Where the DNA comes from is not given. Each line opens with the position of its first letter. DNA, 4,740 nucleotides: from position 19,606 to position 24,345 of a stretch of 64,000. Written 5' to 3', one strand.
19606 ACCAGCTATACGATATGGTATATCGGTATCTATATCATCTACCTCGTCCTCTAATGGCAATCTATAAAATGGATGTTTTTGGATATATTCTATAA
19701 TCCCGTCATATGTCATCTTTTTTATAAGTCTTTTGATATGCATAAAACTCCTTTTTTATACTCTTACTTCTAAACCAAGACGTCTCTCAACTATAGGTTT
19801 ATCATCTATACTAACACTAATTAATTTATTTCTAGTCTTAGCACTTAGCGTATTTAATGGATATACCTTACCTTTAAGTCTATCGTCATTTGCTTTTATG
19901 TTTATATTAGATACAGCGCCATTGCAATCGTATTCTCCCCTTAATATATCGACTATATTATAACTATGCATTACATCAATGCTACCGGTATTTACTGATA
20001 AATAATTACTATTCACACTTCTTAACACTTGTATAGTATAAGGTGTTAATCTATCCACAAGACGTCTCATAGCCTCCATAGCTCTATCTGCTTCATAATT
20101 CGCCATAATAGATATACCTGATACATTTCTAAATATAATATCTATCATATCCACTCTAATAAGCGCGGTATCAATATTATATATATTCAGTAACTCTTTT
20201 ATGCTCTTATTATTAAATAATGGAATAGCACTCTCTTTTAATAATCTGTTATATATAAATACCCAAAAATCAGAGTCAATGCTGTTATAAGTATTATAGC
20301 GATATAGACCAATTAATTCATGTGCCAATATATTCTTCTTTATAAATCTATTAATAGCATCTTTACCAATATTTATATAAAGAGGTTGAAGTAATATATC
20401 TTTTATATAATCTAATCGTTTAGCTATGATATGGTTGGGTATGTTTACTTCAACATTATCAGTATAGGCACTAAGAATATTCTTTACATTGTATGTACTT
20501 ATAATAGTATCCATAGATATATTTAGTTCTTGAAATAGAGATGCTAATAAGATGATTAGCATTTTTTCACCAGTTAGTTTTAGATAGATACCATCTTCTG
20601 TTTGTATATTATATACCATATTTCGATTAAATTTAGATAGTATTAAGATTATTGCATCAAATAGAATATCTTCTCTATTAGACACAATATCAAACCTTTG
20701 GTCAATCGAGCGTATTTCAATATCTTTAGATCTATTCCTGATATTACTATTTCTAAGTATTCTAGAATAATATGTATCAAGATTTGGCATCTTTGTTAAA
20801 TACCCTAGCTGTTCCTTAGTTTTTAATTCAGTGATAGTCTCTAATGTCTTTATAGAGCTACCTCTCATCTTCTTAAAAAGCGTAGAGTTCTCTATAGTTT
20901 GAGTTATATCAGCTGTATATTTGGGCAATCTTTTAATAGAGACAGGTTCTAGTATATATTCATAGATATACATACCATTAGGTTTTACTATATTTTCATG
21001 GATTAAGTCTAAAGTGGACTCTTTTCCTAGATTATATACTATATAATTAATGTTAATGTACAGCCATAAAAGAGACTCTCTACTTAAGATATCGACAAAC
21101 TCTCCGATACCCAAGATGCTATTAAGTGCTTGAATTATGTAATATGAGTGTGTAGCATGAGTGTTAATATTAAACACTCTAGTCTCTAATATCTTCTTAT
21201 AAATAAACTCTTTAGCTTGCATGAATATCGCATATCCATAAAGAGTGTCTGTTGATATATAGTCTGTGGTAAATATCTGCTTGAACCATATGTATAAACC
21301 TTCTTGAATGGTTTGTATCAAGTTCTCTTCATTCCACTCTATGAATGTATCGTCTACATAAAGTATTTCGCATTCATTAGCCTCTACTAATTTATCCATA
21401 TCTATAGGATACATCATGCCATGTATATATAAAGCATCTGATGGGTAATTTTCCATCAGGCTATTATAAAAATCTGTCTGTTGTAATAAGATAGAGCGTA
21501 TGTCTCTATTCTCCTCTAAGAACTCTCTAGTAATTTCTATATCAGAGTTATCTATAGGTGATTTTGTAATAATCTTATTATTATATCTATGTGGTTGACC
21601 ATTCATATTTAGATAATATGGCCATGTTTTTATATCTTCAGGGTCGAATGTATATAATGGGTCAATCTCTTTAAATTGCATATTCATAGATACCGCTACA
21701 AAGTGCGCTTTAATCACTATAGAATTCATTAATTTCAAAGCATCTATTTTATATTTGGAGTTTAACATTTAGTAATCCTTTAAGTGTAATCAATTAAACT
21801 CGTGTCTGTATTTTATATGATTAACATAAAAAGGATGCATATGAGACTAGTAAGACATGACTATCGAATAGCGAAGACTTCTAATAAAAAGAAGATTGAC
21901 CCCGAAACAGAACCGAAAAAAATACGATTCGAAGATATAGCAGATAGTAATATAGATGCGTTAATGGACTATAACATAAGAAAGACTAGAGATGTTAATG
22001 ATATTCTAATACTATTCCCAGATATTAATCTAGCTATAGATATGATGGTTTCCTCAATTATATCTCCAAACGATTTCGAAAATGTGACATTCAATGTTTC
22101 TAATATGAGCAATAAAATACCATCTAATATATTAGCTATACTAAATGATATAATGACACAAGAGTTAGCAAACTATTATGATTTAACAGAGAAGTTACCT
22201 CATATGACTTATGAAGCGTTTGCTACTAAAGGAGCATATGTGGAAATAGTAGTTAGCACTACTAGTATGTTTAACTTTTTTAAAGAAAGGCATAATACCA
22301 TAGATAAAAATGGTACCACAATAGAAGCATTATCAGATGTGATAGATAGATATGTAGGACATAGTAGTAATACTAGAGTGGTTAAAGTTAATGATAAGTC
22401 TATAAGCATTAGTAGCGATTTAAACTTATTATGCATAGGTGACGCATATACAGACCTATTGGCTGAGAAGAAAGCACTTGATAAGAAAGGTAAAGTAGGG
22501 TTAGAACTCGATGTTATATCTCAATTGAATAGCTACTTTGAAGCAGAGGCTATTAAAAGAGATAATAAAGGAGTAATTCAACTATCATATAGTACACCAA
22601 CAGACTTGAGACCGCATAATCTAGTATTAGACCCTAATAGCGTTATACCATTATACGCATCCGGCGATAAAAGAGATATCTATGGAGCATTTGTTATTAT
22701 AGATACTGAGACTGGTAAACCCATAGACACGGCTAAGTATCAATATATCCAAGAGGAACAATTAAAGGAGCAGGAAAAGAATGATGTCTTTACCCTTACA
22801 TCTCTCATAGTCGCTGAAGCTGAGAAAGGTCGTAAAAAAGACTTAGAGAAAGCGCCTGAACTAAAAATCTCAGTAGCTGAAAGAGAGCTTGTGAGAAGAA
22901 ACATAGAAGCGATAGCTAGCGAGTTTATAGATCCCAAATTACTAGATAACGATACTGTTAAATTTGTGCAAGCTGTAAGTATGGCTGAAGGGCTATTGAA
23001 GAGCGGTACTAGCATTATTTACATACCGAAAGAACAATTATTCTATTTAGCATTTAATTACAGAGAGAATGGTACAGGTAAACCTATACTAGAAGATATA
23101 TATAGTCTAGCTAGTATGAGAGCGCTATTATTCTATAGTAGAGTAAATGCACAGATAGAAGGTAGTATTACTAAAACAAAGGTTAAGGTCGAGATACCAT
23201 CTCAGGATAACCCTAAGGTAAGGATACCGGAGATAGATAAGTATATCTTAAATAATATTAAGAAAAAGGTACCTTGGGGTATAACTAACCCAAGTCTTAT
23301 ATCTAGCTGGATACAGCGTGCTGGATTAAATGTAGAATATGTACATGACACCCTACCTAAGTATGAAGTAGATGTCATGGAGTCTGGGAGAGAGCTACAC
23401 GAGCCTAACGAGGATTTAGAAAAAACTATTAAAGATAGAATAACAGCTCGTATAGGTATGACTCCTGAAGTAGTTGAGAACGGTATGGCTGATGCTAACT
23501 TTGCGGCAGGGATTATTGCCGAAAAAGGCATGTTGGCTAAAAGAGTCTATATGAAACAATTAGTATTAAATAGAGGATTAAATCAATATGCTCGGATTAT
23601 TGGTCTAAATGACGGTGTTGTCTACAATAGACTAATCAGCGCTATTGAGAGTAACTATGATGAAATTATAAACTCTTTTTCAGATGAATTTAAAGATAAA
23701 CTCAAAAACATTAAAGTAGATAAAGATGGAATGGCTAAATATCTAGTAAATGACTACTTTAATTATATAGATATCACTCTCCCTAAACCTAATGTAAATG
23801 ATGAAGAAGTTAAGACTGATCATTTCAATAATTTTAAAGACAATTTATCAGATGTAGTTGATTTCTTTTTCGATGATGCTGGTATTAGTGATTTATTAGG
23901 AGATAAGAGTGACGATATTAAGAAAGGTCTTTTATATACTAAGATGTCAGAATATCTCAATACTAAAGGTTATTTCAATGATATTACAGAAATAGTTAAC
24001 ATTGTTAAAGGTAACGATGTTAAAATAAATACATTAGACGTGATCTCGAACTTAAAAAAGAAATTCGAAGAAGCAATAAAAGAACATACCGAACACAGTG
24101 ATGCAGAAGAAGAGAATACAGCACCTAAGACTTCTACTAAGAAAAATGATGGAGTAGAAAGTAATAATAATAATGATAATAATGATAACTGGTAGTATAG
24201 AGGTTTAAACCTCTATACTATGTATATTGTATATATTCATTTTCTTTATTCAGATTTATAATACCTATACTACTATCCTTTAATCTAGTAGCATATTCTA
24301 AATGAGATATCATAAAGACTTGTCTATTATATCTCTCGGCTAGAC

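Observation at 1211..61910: Window-wide family of stop-codon-overlapping palindromic hairpins, mostly lacking an adjacent U-tract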

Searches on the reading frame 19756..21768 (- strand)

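Call 32: search_protein_families(library=phrogs, proteins=[window:19756-21768:-], max_evalue=0.00001)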
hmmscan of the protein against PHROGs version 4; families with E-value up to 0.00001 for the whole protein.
window:19756-21768:- (670 aa): 1 family
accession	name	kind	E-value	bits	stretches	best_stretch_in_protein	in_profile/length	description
phrog_3222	-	unknown function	2.5e-61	209.1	1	6-592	9-603/711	-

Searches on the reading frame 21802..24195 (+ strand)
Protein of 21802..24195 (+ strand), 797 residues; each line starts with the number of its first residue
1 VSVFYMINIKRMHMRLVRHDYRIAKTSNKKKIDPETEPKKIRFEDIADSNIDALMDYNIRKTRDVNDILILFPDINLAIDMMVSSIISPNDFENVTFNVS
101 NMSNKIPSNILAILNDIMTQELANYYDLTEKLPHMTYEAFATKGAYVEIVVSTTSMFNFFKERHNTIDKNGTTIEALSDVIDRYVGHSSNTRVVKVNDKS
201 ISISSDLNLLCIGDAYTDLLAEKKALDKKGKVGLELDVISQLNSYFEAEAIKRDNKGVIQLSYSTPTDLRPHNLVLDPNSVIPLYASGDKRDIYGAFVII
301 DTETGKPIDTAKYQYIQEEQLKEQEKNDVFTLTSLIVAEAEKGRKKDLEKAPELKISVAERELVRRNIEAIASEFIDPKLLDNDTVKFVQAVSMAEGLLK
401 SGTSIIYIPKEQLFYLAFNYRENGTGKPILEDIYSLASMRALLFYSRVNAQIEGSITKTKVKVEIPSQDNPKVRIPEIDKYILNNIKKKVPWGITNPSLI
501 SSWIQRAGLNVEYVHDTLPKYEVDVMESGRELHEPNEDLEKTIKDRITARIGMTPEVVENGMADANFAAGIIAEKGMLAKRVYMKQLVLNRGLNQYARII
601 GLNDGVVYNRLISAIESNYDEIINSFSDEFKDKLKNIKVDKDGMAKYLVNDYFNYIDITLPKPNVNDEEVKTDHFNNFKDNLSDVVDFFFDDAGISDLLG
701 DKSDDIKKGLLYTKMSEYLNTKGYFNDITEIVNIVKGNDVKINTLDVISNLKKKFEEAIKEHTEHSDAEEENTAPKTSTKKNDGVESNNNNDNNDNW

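Call 5: search_protein_families(library=pfam, proteins=[window:21802-24195:+])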
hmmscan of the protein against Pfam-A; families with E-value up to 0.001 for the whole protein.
window:21802-24195:+ (797 aa): 0 families

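Call 24: find_related_loci(query=window:21802-24195:+, collection=viral_contigs, flank=4000)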
Query window:21802-24195:+ (797 aa) in viral_contigs; peptide patterns used: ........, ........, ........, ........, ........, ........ (x = any residue, [..] = any of these).
4 stretches matched a pattern, but none encodes a relative of the query by tblastn (E <= 1e-3).
